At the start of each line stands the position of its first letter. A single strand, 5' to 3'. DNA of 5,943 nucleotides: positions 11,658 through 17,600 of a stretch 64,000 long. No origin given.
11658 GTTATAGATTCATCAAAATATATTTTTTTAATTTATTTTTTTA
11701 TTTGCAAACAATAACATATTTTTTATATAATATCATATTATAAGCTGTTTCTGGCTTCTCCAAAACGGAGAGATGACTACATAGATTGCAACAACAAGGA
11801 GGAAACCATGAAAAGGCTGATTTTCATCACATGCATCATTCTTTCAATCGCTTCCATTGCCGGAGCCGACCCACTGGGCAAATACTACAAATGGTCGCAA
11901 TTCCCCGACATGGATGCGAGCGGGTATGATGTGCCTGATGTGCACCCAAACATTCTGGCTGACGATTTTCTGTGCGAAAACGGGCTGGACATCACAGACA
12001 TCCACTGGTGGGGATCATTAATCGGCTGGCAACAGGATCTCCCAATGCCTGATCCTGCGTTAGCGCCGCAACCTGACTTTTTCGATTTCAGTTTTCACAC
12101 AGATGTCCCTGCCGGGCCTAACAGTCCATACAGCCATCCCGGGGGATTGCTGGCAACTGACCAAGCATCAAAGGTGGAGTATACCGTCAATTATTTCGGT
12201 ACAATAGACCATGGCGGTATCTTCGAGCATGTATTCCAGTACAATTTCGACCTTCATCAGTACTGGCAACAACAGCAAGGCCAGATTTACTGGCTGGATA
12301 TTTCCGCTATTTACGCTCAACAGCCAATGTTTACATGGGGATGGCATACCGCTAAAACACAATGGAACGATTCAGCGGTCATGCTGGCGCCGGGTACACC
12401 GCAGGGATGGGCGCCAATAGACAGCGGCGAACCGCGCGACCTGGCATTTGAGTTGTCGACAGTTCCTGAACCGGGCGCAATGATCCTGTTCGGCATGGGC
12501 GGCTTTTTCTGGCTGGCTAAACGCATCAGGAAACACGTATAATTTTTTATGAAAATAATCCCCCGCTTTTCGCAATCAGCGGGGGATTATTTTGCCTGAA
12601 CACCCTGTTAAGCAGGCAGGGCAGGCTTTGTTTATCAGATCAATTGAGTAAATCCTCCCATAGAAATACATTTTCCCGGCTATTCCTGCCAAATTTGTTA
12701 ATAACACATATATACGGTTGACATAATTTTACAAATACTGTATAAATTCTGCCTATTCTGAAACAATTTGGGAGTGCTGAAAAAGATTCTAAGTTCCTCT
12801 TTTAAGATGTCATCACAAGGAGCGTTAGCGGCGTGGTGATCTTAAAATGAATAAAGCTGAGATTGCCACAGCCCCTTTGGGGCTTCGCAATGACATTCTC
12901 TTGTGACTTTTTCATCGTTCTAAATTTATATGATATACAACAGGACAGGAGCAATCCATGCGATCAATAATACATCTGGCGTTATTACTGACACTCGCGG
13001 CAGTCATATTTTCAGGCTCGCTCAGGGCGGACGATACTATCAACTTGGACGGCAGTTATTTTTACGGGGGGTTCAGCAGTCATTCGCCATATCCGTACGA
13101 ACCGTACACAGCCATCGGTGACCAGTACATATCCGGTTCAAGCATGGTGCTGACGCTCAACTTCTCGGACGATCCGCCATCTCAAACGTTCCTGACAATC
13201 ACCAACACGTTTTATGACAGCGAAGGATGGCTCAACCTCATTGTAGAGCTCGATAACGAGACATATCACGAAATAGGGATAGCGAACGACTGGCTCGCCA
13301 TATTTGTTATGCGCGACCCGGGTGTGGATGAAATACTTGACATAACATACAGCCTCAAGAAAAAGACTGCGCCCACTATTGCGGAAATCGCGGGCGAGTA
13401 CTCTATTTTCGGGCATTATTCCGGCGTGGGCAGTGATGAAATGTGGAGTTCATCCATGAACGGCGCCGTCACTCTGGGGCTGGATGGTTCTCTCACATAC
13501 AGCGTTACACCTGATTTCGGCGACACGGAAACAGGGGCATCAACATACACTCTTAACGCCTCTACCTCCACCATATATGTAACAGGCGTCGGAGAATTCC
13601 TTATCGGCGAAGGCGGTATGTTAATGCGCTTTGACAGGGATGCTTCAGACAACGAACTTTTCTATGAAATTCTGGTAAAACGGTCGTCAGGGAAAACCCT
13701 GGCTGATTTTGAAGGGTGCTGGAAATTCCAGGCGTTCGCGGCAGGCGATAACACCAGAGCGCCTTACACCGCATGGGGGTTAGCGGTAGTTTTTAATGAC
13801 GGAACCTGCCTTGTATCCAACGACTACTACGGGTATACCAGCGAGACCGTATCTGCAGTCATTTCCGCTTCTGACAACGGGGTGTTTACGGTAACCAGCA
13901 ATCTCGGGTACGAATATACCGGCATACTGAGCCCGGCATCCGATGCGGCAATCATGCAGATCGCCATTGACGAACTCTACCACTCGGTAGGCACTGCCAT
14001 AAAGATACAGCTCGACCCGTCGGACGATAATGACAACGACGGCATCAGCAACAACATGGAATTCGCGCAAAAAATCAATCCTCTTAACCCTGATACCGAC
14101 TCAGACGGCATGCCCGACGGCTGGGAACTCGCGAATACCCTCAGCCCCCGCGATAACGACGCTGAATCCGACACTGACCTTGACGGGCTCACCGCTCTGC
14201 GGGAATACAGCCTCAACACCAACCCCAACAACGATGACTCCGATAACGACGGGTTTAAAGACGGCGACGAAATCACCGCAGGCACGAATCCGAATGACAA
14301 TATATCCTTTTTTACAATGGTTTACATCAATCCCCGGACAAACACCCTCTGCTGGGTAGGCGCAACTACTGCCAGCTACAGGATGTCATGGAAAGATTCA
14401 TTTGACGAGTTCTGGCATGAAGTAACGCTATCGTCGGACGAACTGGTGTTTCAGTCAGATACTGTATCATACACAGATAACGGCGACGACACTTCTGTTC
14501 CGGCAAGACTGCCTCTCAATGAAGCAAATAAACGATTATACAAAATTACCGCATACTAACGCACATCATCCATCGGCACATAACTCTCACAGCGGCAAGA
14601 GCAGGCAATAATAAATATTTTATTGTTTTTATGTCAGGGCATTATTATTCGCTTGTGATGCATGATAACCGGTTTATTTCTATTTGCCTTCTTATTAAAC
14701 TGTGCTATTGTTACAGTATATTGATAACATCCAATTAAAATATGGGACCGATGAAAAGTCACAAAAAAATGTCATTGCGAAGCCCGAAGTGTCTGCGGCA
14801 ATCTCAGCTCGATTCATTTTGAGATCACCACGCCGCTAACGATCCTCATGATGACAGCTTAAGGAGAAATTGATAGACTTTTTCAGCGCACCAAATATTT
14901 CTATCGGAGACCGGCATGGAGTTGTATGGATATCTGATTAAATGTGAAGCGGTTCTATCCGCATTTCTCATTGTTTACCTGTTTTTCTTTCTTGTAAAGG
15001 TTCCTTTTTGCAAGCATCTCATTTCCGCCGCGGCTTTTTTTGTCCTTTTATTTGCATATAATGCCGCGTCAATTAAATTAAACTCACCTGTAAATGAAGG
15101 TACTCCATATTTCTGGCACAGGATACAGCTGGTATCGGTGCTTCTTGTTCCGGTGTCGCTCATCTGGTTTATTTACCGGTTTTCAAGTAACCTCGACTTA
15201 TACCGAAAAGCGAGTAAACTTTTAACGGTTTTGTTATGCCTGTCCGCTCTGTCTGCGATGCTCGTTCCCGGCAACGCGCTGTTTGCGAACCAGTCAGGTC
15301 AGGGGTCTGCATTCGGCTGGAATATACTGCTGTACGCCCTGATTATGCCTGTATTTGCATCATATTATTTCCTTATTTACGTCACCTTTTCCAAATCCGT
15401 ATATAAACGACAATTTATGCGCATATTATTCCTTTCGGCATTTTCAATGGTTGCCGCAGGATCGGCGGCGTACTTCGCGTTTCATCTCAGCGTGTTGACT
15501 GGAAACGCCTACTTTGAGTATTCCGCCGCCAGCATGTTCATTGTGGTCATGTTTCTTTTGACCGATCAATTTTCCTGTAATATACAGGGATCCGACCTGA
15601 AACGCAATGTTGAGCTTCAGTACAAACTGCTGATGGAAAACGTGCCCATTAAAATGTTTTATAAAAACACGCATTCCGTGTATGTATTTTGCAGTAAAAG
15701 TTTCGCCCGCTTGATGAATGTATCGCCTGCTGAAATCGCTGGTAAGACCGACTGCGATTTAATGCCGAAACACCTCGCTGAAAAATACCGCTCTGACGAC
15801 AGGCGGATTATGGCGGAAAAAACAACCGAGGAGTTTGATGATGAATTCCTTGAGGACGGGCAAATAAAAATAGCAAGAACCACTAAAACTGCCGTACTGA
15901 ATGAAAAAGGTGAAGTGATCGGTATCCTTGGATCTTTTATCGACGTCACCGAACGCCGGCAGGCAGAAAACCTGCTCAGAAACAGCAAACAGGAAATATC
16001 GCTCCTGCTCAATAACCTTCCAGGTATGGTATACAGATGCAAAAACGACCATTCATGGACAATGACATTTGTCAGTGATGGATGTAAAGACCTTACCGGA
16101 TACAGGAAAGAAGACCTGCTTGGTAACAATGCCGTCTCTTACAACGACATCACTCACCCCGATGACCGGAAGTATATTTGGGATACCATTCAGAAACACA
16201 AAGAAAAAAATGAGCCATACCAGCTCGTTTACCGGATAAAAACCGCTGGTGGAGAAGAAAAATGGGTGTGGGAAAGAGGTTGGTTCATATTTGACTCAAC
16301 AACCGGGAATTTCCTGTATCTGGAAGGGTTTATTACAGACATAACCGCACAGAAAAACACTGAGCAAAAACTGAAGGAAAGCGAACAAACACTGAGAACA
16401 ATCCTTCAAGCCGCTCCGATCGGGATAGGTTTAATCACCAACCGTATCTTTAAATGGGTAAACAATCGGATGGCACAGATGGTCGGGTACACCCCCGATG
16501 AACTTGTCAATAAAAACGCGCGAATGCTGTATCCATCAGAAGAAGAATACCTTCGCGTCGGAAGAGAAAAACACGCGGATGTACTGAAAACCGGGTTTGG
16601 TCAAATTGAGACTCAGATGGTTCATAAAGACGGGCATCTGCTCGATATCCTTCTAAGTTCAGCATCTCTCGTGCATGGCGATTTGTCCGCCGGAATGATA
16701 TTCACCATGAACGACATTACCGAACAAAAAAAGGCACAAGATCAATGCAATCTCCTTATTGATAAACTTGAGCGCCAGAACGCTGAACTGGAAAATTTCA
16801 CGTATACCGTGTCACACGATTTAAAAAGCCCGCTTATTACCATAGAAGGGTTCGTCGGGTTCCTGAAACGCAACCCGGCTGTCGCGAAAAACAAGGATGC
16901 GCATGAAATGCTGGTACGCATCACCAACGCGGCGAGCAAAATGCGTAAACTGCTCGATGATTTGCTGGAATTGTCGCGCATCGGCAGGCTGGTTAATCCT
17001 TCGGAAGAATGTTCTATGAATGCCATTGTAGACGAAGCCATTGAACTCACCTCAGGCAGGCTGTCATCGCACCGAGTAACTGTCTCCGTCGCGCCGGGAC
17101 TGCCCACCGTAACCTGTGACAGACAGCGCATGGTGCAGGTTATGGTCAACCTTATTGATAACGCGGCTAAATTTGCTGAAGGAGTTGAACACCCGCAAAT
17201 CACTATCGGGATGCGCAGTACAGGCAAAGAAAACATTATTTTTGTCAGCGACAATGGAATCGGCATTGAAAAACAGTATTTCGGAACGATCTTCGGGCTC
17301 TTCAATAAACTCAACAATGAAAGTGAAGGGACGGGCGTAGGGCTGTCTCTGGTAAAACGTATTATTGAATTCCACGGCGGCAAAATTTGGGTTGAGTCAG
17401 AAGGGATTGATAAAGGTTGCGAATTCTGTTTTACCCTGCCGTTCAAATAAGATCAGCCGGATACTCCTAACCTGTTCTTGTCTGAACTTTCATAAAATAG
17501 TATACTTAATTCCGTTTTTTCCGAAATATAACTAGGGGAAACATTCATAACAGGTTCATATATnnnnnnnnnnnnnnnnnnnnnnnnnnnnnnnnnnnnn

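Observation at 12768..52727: Novel ~150-bp repeat family: four copies in 40 kb, always just upstream of plus-strand genes, one inverted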

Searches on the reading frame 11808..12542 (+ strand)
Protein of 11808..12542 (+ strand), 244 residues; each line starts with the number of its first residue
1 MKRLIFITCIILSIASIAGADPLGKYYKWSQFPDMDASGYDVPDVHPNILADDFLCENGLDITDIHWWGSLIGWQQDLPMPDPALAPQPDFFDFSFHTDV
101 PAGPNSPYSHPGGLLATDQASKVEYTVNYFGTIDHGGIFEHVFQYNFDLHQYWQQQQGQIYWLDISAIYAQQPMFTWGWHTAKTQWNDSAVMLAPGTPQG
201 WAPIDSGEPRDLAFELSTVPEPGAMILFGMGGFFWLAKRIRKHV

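Call 18: search_protein_families(library=pfam, proteins=[window:11808-12542:+], max_evalue=0.01)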
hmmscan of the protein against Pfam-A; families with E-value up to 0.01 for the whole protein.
window:11808-12542:+ (244 aa): 2 families
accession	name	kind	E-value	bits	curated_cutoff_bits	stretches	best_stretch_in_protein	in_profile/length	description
PF25470.1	DUF7901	-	6.9e-45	154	24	1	28-216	2-204/205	Domain of unknown function (DUF7901)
PF07589.16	PEP-CTERM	-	2.1e-05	24.8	20.7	1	218-242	1-24/24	PEP-CTERM motif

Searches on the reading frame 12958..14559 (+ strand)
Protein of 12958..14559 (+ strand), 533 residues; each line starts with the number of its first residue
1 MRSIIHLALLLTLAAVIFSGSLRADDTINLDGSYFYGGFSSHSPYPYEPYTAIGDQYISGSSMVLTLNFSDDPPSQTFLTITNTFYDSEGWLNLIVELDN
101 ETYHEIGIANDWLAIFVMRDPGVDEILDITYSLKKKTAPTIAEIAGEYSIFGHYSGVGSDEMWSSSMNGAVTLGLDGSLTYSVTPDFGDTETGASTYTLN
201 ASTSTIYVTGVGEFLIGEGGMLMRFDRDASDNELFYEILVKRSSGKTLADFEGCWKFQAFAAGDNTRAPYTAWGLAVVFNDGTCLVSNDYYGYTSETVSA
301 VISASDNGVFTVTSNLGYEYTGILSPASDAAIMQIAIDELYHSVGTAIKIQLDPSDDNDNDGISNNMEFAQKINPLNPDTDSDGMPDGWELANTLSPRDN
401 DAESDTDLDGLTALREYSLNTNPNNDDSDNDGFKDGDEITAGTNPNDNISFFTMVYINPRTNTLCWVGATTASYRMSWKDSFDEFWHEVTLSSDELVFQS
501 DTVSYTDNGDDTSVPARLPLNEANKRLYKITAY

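Call 18: search_protein_families(library=pfam, proteins=[window:12958-14559:+], max_evalue=0.01)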
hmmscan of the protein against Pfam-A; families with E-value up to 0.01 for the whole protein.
window:12958-14559:+ (533 aa): 1 family
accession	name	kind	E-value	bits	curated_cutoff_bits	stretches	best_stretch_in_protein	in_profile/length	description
PF18884.5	TSP3_bac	-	6.8e-12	45.4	25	1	427-447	1-21/22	Bacterial TSP3 repeat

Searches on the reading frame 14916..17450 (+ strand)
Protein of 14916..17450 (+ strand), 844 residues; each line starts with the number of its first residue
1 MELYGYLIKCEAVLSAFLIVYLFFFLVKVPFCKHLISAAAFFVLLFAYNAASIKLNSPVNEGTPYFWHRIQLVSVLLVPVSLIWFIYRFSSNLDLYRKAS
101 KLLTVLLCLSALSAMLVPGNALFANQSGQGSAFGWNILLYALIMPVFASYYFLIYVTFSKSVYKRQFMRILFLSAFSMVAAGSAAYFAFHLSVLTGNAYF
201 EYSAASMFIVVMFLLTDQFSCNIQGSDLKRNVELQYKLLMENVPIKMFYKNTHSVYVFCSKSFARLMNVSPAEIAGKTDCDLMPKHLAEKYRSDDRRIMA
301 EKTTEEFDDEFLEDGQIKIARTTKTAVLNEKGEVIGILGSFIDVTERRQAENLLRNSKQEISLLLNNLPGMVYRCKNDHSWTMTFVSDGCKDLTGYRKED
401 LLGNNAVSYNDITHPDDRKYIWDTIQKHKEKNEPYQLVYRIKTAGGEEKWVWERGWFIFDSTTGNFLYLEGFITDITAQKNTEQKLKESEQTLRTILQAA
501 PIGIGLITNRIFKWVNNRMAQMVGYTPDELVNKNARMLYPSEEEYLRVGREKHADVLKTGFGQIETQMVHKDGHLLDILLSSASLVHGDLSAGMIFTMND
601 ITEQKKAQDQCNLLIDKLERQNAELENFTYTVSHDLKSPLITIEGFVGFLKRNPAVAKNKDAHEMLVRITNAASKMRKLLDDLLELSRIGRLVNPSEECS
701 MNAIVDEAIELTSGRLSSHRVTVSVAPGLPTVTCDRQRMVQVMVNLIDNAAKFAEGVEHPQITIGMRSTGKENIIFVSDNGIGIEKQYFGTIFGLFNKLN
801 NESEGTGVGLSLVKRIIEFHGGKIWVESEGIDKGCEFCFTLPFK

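Call 18: search_protein_families(library=pfam, proteins=[window:14916-17450:+], max_evalue=0.01)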
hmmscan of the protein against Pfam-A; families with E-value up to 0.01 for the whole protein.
window:14916-17450:+ (844 aa): 9 families
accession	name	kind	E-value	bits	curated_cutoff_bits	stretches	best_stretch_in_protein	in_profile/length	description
PF08447.18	PAS_3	-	9.1e-30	103.2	25.6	2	384-471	2-87/89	PAS fold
PF08448.16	PAS_4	-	2.1e-26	92.7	23.1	1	241-349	2-110/110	PAS fold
PF13426.13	PAS_9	-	1.1e-23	83.9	27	3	509-603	11-103/103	PAS domain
PF02518.31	HATPase_c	-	1.1e-22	81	26.4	1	735-843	2-109/111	Histidine kinase-, DNA gyrase B-, and HSP90-like ATPase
PF00989.32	PAS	-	3.3e-16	59.8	22.6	2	235-344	2-113/113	PAS fold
PF00512.31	HisKA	-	5.7e-12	45.9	26.9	1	625-690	2-64/66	His Kinase A (phospho-acceptor) domain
PF13188.13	PAS_8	-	3.8e-07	30.2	21.8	1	492-544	2-56/65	PAS domain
PF14501.12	HATPase_c_5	-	0.00021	21.6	22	1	739-828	6-90/102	GHKL domain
PF16927.11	HisKA_7TM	-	0.00043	20.6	28.6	1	14-215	4-211/224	N-terminal 7TM region of histidine kinase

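Call 53: find_encoding_contigs(protein=window:14916-17450:+, flank=6000, max_places=10)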
Protein window:14916-17450:+ (844 aa): 3 contigs read that carry it; 2 places shown.
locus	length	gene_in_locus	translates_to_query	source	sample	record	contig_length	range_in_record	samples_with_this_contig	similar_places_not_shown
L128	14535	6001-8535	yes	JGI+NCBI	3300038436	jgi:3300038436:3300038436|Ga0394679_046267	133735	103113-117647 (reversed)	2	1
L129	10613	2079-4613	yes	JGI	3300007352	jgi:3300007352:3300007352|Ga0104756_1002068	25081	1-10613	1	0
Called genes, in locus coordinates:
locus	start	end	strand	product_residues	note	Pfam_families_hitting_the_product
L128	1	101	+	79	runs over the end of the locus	-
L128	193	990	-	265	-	-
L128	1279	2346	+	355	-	PF10102:DUF2341 (weak)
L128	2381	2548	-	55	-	-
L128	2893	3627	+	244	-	PF25470:DUF7901, PF07589:PEP_exosort_dom (faint)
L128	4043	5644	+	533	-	PF18884:TSP3_bac (weak)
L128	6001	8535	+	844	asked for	PF00989:PAS (weak), PF13188:PAS_8 (faint), PF08448:PAS_4, PF08447:PAS_3, PF13426:PAS_9, PF00512:HisKA, PF02518:HATPase_c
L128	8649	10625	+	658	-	PF08376:NIT, PF00512:HisKA, PF02518:HATPase_c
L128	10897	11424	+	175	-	PF04893:Yip1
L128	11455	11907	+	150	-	PF00359:PTS_EIIA_2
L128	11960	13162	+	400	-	PF00999:Na_H_Exchanger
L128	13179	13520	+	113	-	-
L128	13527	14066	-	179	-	PF02469:Fasciclin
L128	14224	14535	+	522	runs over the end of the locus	-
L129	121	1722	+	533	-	PF18884:TSP3_bac (weak)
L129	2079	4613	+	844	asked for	PF00989:PAS (weak), PF13188:PAS_8 (faint), PF08448:PAS_4, PF08447:PAS_3, PF13426:PAS_9, PF00512:HisKA, PF02518:HATPase_c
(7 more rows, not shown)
